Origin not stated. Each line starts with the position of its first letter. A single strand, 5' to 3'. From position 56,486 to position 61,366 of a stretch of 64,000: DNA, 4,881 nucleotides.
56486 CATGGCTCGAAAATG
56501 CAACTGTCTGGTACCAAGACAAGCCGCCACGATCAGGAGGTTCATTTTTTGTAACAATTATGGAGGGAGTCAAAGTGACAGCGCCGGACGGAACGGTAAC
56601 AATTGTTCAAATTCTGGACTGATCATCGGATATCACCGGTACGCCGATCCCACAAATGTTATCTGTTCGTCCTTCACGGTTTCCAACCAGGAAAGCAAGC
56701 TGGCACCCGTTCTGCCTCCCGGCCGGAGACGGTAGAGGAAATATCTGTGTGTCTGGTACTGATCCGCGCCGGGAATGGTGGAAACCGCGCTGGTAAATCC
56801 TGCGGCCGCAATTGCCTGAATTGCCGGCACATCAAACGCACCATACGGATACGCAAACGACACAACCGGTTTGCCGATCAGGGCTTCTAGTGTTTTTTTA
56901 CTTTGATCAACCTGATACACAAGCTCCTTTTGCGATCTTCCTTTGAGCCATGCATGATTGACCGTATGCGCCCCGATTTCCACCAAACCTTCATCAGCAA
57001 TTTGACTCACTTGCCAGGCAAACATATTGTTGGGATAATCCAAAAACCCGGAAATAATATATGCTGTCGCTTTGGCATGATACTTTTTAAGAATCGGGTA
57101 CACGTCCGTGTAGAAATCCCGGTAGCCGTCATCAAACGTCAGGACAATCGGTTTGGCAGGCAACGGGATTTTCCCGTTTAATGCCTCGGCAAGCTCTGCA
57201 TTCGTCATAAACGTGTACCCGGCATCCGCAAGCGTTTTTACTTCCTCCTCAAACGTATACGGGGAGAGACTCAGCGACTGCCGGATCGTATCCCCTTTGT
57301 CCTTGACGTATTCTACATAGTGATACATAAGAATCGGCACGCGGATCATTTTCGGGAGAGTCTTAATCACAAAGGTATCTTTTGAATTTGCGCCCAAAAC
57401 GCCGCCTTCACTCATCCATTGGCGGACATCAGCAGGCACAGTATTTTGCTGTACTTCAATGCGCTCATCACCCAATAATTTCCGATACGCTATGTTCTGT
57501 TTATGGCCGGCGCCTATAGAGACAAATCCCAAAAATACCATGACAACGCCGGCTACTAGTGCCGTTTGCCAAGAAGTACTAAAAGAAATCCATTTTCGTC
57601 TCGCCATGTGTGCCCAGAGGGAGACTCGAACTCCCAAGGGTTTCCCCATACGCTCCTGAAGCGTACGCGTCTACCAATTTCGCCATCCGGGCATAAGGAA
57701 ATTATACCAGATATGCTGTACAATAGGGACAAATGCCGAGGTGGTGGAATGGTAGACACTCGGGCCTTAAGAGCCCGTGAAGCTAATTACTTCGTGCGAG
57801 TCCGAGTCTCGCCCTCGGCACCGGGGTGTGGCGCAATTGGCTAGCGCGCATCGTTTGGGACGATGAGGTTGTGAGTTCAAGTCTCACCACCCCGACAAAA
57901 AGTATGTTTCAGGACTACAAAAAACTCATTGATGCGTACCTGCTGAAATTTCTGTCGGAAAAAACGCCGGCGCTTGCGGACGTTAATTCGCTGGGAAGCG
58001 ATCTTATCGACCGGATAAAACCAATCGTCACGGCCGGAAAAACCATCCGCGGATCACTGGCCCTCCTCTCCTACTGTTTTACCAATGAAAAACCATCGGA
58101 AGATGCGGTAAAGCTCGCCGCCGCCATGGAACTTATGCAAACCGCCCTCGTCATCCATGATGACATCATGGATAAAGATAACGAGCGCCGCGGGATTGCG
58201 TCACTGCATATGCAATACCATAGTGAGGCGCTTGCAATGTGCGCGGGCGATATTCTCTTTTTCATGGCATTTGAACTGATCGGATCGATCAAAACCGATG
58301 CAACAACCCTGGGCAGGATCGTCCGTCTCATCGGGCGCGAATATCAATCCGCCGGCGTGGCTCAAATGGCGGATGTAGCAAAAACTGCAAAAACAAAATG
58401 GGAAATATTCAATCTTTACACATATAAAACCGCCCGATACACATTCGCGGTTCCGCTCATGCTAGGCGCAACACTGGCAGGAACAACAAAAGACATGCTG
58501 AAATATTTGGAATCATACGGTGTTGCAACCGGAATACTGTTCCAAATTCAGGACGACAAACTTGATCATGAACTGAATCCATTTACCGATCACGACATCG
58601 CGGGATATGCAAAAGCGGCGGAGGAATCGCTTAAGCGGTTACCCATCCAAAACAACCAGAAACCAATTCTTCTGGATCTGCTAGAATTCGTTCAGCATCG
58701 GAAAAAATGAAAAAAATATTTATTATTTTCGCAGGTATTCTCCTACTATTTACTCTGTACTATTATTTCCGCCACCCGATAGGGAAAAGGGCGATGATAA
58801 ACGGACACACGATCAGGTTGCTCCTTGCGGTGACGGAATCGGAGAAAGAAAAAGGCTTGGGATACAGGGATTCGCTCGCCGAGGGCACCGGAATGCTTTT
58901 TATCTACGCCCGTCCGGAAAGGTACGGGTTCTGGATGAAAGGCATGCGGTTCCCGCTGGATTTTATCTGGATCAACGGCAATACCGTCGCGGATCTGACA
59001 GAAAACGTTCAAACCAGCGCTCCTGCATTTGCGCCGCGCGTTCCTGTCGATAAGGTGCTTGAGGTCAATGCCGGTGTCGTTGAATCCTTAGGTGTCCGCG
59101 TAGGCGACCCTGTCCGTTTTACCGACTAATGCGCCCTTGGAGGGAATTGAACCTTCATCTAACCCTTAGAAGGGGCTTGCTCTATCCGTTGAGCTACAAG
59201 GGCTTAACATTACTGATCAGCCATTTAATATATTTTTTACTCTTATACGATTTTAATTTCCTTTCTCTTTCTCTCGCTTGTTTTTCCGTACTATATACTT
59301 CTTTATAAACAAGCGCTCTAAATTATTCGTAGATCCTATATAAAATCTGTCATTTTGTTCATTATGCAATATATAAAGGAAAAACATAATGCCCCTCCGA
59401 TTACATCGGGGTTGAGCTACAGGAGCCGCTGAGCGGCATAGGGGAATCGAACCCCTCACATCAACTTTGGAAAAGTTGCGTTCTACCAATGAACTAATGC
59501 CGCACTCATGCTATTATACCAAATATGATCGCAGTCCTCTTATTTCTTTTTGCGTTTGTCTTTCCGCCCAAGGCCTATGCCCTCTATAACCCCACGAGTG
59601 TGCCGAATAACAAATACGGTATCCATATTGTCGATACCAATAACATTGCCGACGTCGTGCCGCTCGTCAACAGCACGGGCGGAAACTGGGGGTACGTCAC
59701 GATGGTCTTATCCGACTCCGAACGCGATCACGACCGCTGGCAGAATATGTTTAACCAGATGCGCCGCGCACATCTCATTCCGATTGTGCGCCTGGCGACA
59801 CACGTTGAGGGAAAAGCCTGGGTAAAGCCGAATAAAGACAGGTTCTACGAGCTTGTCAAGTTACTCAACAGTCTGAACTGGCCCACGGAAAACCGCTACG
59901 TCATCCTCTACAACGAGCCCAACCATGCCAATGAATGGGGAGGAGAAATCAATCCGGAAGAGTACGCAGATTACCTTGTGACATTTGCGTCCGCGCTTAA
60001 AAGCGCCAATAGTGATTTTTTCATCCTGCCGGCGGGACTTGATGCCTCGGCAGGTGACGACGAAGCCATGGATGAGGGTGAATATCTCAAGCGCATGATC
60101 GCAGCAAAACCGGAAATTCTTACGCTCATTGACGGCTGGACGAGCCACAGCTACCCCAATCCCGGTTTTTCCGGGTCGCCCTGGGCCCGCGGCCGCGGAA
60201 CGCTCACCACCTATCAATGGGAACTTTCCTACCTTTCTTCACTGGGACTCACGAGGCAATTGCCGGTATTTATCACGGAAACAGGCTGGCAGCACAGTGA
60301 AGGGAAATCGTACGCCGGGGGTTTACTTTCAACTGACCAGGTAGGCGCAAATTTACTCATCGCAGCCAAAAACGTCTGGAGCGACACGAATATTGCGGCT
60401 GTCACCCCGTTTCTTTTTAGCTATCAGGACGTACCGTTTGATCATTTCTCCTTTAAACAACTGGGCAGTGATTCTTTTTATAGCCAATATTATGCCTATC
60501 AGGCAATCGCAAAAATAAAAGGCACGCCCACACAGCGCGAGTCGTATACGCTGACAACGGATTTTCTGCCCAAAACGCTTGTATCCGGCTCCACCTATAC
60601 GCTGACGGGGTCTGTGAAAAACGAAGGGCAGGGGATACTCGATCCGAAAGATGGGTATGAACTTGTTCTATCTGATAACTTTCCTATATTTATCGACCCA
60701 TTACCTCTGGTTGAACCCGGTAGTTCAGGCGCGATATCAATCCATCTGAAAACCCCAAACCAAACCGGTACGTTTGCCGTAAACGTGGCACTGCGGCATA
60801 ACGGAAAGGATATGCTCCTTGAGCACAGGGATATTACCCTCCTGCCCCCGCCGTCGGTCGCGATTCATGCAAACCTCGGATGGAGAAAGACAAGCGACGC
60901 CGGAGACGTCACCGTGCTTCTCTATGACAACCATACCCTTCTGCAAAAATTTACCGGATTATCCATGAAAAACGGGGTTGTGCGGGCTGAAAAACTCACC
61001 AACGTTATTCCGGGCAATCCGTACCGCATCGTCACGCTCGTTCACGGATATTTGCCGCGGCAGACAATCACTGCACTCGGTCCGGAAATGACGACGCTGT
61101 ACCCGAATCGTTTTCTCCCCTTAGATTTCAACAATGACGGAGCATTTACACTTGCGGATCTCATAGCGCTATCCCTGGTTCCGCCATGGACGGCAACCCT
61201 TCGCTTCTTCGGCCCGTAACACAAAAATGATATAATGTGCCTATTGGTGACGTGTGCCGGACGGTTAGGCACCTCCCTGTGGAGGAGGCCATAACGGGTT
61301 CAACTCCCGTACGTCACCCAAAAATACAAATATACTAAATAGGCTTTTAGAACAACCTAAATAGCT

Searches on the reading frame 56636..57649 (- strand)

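Call 9: search_protein_families(library=pfam, proteins=[window:56636-57649:-], max_evalue=0.1)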
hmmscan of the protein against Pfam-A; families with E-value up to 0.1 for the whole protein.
window:56636-57649:- (338 aa): 2 families
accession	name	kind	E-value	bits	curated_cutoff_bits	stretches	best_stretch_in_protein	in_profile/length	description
PF01522.26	Polysacc_deac_1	-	1.8e-30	105.9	23.1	1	162-286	3-122/124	Polysaccharide deacetylase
PF08499.17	PDEase_I_N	-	0.059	13.7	27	0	61-80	7-26/61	3'5'-cyclic nucleotide phosphodiesterase N-terminal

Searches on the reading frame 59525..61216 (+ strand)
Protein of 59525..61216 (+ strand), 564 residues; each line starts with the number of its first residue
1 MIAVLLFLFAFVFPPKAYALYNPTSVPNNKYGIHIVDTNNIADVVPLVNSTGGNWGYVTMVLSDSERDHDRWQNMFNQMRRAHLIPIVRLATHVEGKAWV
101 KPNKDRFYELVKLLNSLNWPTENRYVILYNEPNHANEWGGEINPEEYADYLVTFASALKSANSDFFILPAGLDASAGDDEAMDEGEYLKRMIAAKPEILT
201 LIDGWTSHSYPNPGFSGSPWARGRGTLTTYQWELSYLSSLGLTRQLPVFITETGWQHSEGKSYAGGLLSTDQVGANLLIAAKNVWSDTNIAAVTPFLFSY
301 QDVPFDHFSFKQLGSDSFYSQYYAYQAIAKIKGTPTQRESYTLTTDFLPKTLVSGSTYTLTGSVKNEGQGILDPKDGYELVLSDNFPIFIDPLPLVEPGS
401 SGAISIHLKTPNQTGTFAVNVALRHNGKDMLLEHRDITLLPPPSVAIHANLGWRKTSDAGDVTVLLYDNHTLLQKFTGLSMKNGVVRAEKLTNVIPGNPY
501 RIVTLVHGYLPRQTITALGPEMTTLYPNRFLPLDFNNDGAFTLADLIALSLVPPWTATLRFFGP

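Call 4: search_protein_families(library=pfam, proteins=[window:59525-61216:+], max_evalue=0.1)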
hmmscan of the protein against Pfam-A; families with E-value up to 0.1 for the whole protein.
window:59525-61216:+ (564 aa): 2 families
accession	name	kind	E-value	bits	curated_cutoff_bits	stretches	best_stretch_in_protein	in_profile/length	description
PF00150.24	Cellulase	-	0.01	15.8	23.5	1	128-262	126-247/272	Cellulase (glycosyl hydrolase family 5)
PF11790.14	Glyco_hydro_cc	-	0.042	13.9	21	1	119-256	62-174/237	Glycosyl hydrolase catalytic core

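Call 43: search_protein_families(library=ncbifam, proteins=[window:59525-61216:+], max_evalue=0.01)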
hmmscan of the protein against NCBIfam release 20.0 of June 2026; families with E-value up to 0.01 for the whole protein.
window:59525-61216:+ (564 aa): 0 families

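Call 60: search_protein_representatives(protein=window:59525-61216:+)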
Query: 564 residues. Proteins with E-value up to 0.001 (for the whole library): 641; up to 1e-10: 373; up to 1e-30: 189. The best 150 are listed.
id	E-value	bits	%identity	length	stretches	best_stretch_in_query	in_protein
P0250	1.3e-189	647.8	50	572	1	5-564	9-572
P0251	3.6e-181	619.9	51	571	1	4-548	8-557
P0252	1.4e-171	588.3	47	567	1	4-556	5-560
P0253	1.1e-159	549.0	45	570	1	4-562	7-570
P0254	1.7e-154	531.9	43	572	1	6-563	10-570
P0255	1.4e-144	499.1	43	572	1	4-557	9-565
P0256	6.3e-144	497.0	43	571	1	5-561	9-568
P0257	1.2e-140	486.1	45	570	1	4-549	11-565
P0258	1.6e-139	482.4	56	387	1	182-562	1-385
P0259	1.4e-137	476.0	42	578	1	5-562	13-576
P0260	7.0e-137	473.7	42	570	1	10-554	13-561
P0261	3.6e-133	461.5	41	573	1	6-549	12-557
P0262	1.4e-127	443.0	40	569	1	4-550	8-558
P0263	2.2e-126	439.0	41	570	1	6-548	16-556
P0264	6.1e-124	431.0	46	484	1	5-443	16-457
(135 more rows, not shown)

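Call 93: search_solved_structures(query=A6, max_evalue=1)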
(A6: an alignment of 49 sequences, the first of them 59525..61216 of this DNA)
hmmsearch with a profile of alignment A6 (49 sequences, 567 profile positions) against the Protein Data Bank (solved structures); distinct sequences matched with E-value up to 1: 7.
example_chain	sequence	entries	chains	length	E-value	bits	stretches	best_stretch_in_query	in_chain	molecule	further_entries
4wi0_B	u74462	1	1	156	0.0012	20.7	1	495-558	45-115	Cellulosomal scaffoldin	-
4u3s_B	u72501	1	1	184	0.0016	20.2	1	495-557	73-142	Cellulosomal scaffoldin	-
6jms_A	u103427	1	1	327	0.12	14.1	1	243-288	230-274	Pollen allergen CJP38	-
5bx9_A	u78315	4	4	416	0.23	13.1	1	134-179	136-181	PslG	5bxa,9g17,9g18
4zn2_A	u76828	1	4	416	0.23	13.1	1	134-179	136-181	PslG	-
4w85_A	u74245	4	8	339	0.29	12.8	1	239-268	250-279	Xyloglucan-specific endo-beta-1,4-glucanase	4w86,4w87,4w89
4w84_A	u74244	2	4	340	0.29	12.8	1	239-268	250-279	Xyloglucan-specific endo-beta-1,4-glucanase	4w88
